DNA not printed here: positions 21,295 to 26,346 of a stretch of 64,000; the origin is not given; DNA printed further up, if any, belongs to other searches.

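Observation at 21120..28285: HipB-like HTH, a giant nuclease-STAND NTPase, an orphan and a HipA kinase welded into one overlapping operon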

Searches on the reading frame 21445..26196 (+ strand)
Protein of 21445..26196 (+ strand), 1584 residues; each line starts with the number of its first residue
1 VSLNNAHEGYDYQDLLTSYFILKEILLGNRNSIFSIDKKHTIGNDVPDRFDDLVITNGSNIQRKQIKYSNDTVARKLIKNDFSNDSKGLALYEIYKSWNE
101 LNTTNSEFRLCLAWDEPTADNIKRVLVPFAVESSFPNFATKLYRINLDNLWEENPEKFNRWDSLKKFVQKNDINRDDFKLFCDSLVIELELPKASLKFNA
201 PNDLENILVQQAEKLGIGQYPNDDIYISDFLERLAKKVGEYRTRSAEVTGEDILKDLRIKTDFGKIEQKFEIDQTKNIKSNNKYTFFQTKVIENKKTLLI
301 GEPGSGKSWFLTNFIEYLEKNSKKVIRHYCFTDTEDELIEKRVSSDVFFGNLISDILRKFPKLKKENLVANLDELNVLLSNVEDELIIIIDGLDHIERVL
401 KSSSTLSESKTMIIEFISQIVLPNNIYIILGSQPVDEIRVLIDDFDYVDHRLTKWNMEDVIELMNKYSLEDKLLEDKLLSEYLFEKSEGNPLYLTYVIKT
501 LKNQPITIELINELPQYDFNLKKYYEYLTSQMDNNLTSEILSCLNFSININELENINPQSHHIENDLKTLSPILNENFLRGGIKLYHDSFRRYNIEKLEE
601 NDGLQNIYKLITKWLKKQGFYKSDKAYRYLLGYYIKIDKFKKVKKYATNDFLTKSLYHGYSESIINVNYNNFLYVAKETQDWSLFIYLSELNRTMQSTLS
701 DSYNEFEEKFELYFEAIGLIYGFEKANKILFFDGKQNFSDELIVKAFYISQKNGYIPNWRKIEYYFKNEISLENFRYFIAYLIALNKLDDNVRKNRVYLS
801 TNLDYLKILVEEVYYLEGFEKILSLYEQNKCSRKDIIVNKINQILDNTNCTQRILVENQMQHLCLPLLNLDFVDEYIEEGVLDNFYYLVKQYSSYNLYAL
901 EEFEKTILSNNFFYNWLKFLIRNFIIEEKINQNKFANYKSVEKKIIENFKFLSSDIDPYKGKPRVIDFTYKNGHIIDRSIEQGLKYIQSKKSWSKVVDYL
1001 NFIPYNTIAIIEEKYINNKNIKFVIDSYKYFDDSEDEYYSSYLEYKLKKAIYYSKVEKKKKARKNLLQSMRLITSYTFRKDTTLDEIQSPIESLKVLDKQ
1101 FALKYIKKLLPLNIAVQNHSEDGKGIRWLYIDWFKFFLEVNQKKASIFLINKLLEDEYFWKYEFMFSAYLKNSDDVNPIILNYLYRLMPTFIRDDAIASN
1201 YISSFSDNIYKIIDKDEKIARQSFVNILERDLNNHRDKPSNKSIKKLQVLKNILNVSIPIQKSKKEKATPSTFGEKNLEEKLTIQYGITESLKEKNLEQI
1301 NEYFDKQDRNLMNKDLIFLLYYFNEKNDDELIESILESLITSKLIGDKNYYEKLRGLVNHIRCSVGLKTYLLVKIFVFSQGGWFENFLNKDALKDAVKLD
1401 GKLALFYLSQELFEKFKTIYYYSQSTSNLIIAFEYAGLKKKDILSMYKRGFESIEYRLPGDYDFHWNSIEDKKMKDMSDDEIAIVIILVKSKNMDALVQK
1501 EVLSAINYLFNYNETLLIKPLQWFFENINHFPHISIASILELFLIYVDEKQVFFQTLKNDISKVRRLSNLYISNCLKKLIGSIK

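Call 3: search_protein_families(library=pfam, proteins=[window:21445-26196:+], max_evalue=0.1)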
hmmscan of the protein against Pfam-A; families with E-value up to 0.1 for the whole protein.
window:21445-26196:+ (1584 aa): 10 families
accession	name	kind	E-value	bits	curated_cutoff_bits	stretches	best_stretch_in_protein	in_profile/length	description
PF24883.2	NPHP3_N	-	4e-08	34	24.8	1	294-400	22-140/164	Nephrocystin 3, N-terminal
PF13401.12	AAA_22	-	7.7e-06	26.7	27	1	297-402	8-97/130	AAA domain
PF05729.18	NACHT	-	3.1e-05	24.3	26.7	1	297-429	3-126/167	NACHT domain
PF07728.20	AAA_5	-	0.0014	19.1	22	1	297-391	2-91/139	AAA domain (dynein-related subfamily)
PF13191.12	AAA_16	-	0.0025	18.7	32.6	1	298-396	28-144/167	AAA ATPase domain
PF01580.24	FtsK_SpoIIIE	-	0.0037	17.2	24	1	263-315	11-60/221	FtsK/SpoIIIE family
PF12775.13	AAA_7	-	0.0055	16.7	25.8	1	283-326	21-65/181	P-loop containing dynein motor region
PF21256.2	TetR_C_5-like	-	0.036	14.6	27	0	1522-1582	9-68/127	Tetracyclin repressor-like, C-terminal domain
PF13245.12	AAA_19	-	0.041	14.5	25.1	0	291-332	8-50/134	AAA domain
PF13555.12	AAA_29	-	0.068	13.4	27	0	282-310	8-38/61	P-loop containing region of AAA domain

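Call 4: search_protein_families(library=padloc, proteins=[window:21445-26196:+], max_evalue=0.1)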
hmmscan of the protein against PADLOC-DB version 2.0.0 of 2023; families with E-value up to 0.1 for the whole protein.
window:21445-26196:+ (1584 aa): 1 family
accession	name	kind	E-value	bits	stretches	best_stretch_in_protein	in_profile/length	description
PDLC04140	mad8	-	7.1e-05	20.5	1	293-383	26-108/314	mads_8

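Call 5: search_protein_families(library=ncbifam, proteins=[window:21445-26196:+], max_evalue=0.1)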
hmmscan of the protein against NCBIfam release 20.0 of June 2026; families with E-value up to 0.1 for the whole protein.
window:21445-26196:+ (1584 aa): 2 families
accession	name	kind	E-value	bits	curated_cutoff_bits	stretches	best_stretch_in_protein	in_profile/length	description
NF041810.1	Avs1b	equivalog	1e-08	32.8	1500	1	286-598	212-531/1931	AVAST type 1 anti-phage system protease Avs1b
NF038214.1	IS21_help_AAA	equivalog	0.043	13.5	200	1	253-321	50-117/232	IS21-like element helper ATPase IstB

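Call 6: find_homologous_proteins(query=window:21445-26196:+, max_evalue=0.001)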
Query window:21445-26196:+ (1584 aa): 473 proteins with E <= 0.001 among 8000 candidates; the best 120 are listed.
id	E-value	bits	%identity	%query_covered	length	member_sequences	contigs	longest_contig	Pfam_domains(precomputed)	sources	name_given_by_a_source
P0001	0.0e+0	3490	100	100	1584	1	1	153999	PF24883.3,PF13401.13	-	-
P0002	0.0e+0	2851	81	100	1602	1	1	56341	PF24883.3,PF13401.13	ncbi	-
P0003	0.0e+0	2746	78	100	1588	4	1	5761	PF24883.3,PF13401.13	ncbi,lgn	-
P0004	0.0e+0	2728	77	100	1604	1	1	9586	PF24883.3,PF13401.13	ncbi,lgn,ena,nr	ncbi:MAG TPA: ATP-binding protein [Arcobacter sp.]|nr:ATP-binding protein [Arcobacter sp.]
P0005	0.0e+0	2727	77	100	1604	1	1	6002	PF24883.3,PF13401.13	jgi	-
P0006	0.0e+0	2725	77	100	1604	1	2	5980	PF24883.3,PF13401.13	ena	-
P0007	0.0e+0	2722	77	100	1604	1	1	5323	PF24883.3,PF13401.13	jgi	-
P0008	0.0e+0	2581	74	100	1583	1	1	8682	PF24883.3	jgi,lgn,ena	-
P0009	0.0e+0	2570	73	100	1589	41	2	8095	PF24883.3,PF13401.13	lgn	-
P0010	0.0e+0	2283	66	100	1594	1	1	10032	PF24883.3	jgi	-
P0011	0.0e+0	2247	65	100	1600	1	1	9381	PF24883.3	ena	-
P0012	0.0e+0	2245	73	89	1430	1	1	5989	PF24883.3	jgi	-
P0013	0.0e+0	2244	66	100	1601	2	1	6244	PF24883.3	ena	-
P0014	0.0e+0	2235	64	100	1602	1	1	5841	PF24883.3,PF13401.13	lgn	-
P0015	0.0e+0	2114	63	100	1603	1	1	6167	PF24883.3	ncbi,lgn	-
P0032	0.0e+0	1753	53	100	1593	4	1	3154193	PF24883.3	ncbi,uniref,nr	ncbi:hypothetical protein [Arcobacter roscoffensis]|uniref:Nephrocystin 3-like N-terminal domain-con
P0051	0.0e+0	1645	51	100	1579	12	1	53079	PF24883.3,PF13401.13,PF13191.13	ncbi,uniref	ncbi:ATP-binding protein [Vibrio atlanticus]|uniref:ATP-binding protein n=1 Tax=Vibrio atlanticus Ta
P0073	0.0e+0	1562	49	100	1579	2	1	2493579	PF24883.3,PF05729.19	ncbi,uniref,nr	ncbi:hypothetical protein [Psychromonas sp. L1A2]|uniref:hypothetical protein n=1 Tax=Psychromonas s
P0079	0.0e+0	1530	48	100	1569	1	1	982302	PF24883.3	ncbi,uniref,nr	ncbi:ATP-binding protein [Sulfurovum sp. zt1-1]|uniref:ATP-binding protein n=1 Tax=Sulfurovum zhangz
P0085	0.0e+0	1522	48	100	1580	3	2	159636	PF24883.3,PF05729.19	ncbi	ncbi:ATP-binding protein [Vibrio parahaemolyticus]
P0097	0.0e+0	1490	47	100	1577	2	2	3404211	PF24883.3,PF05729.19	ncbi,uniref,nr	ncbi:ATP-binding protein [Vibrio furnissii]|uniref:ATP-binding protein n=1 Tax=Vibrio furnissii TaxI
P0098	0.0e+0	1489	47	99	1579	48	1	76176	PF24883.3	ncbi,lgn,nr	ncbi:hypothetical protein C6H64_13895 [Photorhabdus luminescens]|nr:hypothetical protein C6H64_13895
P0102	0.0e+0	1472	46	100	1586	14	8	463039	PF24883.3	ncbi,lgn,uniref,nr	ncbi:ATP-binding protein [Vibrio vulnificus]|uniref:ATP-binding protein n=1 Tax=Vibrio vulnificus Ta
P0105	0.0e+0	1468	47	100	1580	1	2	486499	PF24883.3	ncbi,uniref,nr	ncbi:ATP-binding protein [Pectobacterium aroidearum]|uniref:ATP-binding protein n=1 Tax=Pectobacteri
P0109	0.0e+0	1456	46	99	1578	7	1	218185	PF24883.3,PF05729.19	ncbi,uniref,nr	ncbi:hypothetical protein N473_01425 [Pseudoalteromonas luteoviolacea CPMOR-1]|uniref:Nephrocystin 3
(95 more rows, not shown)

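Call 7: find_related_loci(query=window:21445-26196:+, collection=genome_contigs, flank=8000)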
Query window:21445-26196:+ (1584 aa) in genome_contigs; peptide patterns used: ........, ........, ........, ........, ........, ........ (x = any residue, [..] = any of these).
17 stretches matched a pattern, but none encodes a relative of the query by tblastn (E <= 1e-3).

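Call 9: find_related_loci(query=A1, collection=genome_contigs, flank=10000)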
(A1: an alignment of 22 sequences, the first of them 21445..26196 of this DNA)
Query A1 (1584 aa) in genome_contigs; peptide patterns used: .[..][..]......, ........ (x = any residue, [..] = any of these).
149 stretches matched a pattern; 117 encode a relative of the query (tblastn E <= 1e-3); the best 80 are kept; 78 distinct loci.
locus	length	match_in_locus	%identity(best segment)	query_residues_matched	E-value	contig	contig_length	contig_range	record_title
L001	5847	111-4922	77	1-1584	0e+0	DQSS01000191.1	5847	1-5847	MAG TPA_asm: Arcobacter sp. isolate SZUA-1382 k95_659171, whole genome shotgun sequence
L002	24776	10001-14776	57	1-1580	0e+0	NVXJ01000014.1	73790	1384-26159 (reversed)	MAG: Arcobacter sp. isolate NORP14 Contig_source1382A_945, whole genome shotgun sequence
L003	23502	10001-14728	50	1-1582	0e+0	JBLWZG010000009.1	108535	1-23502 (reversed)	MAG: Pseudomonas sp. isolate EC02-04 C02.041.metabat.2RE.5K@9, whole genome shotgun sequence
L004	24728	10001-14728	50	1-1582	0e+0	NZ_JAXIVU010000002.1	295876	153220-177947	Denitrificimonas halotolerans strain JX-1 NODE_2_length_295876_cov_153.268211, whole genome shotgun sequence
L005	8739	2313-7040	50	1-1582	0e+0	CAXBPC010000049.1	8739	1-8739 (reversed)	MAG TPA_asm: uncultured Marinifilaceae bacterium isolate ERR2762185_concoct_55 genome assembly, contig: ERZ3422319.6150,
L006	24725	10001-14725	49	1-1582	0e+0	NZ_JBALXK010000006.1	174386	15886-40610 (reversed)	MAG: Pseudoalteromonas sp. isolate 9NakV-03 NODE_6_length_174386_cov_64.585592, whole genome shotgun sequence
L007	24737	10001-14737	48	1-1584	0e+0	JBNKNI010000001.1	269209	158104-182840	MAG: Reinekea sp. isolate G2.bin.2.strict NODE_1_length_269209_cov_7.793978, whole genome shotgun sequence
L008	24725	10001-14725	46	1-1583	0e+0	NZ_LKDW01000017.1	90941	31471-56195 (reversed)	Pseudoalteromonas sp. P1-25 AN393_contig000017, whole genome shotgun sequence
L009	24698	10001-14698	46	1-1574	0e+0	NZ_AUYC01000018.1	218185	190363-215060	Pseudoalteromonas luteoviolacea CPMOR-1 contig_2, whole genome shotgun sequence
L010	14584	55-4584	48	63-1583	0e+0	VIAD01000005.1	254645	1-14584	Moraxellaceae bacterium AER2_44_116 diesel_EC_AER2_9_length_254645_cov_88_591484, whole genome shotgun sequence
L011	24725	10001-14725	46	1-1583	0e+0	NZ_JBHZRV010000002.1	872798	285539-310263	Pseudoalteromonas atlantica strain HQB-187 NODE_2_length_872798_cov_105.602300, whole genome shotgun sequence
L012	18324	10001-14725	49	1-1582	0e+0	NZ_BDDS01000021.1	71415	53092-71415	Pseudoalteromonas neustonica strain PAMC 28425, whole genome shotgun sequence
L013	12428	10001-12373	60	1-786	0e+0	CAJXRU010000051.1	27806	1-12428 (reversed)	MAG TPA_asm: uncultured Gammaproteobacteria bacterium isolate SRR3933281_bin.1_MetaBAT_v2.12.1_MAG genome assembly, cont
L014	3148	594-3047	57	1-814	0e+0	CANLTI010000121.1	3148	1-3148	uncultured Pseudomonadales bacterium isolate 2-47.fasta genome assembly, contig: NODE_121, whole genome shotgun sequence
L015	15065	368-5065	46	1-1574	0e+0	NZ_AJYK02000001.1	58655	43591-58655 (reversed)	Vibrio rumoiensis 1S-45 1S-45_contig_0, whole genome shotgun sequence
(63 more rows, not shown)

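Call 11: find_encoding_contigs(protein=P0002, flank=8000, max_places=3)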
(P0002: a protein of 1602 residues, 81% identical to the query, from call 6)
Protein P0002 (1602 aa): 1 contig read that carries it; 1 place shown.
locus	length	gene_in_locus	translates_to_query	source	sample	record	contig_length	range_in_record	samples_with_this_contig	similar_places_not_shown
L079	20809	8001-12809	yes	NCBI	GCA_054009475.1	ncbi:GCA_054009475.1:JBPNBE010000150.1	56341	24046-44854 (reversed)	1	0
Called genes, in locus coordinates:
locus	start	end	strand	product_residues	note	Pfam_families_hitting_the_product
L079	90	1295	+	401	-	PF00291:PALP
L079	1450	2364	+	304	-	PF20030:bpMoxR, PF07726:AAA_3, PF07728:AAA_5, PF00004:AAA (weak), PF17863:AAA_lid_2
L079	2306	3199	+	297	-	-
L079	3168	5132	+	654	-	PF11992:TgpA_N, PF01841:Transglut_core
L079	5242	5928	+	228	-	PF14512:TM1586_NiRdase (faint), PF00881:Nitroreductase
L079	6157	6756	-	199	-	PF00753:Lactamase_B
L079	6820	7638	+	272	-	PF04305:DUF455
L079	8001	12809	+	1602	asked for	PF24883:NPHP3_N (weak), PF13401:AAA_22 (faint)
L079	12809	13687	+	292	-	-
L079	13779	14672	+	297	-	PF00069:Pkinase, PF07714:PK_Tyr_Ser-Thr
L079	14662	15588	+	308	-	-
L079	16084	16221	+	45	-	-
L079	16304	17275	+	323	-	PF13384:HTH_23 (weak), PF13936:HTH_38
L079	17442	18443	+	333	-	PF01548:DEDD_Tnp_IS110, PF02371:Transposase_20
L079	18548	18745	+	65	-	PF10387:DUF2442 (faint)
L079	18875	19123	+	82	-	-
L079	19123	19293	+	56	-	-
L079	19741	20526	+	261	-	PF02540:NAD_synthase, PF03054:tRNA_Me_trans (faint), PF06508:QueC (faint)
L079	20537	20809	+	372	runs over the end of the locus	PF01041:DegT_DnrJ_EryC1, PF00155:Aminotran_1_2, PF01212:Beta_elim_lyase, PF01053:Cys_Met_Meta_PP (weak)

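Call 12: find_encoding_contigs(protein=P0004, flank=8000, max_places=3)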
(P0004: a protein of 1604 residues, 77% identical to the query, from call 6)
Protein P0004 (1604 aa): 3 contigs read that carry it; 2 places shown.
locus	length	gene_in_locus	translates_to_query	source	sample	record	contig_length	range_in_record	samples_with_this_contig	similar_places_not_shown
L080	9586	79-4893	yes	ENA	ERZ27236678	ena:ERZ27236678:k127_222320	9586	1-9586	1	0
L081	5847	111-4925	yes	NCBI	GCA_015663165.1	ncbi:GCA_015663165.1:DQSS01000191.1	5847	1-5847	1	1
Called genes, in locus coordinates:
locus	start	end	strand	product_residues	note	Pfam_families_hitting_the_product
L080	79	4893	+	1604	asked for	PF24883:NPHP3_N, PF13401:AAA_22 (faint)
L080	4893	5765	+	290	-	-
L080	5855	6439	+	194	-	PF07799:DUF1643 (weak)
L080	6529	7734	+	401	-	PF13289:SIR2_2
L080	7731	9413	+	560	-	PF01935:DUF87, PF05872:HerA_C (faint), PF10412:TrwB_AAD_bind (weak), PF13401:AAA_22 (faint)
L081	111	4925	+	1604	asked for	PF24883:NPHP3_N, PF13401:AAA_22 (faint)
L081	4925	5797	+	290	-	-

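Call 13: find_encoding_contigs(protein=P0010, flank=8000, max_places=3)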
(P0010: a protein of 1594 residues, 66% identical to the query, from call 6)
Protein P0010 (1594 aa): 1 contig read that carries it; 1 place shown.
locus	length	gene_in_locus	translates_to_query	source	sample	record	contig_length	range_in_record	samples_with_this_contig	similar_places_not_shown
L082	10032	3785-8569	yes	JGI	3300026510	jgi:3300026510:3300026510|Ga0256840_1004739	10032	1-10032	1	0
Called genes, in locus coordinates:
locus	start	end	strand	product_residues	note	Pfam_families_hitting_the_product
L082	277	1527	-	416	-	PF01548:DEDD_Tnp_IS110, PF00730:HhH-GPD (faint), PF02371:Transposase_20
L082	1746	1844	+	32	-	-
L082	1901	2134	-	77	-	-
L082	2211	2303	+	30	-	-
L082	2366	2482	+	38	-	-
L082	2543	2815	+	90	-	PF01381:HTH_3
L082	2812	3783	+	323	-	PF13310:Virulence_RhuM, PF02661:Fic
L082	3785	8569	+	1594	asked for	PF24883:NPHP3_N (weak)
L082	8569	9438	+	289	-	-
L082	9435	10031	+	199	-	?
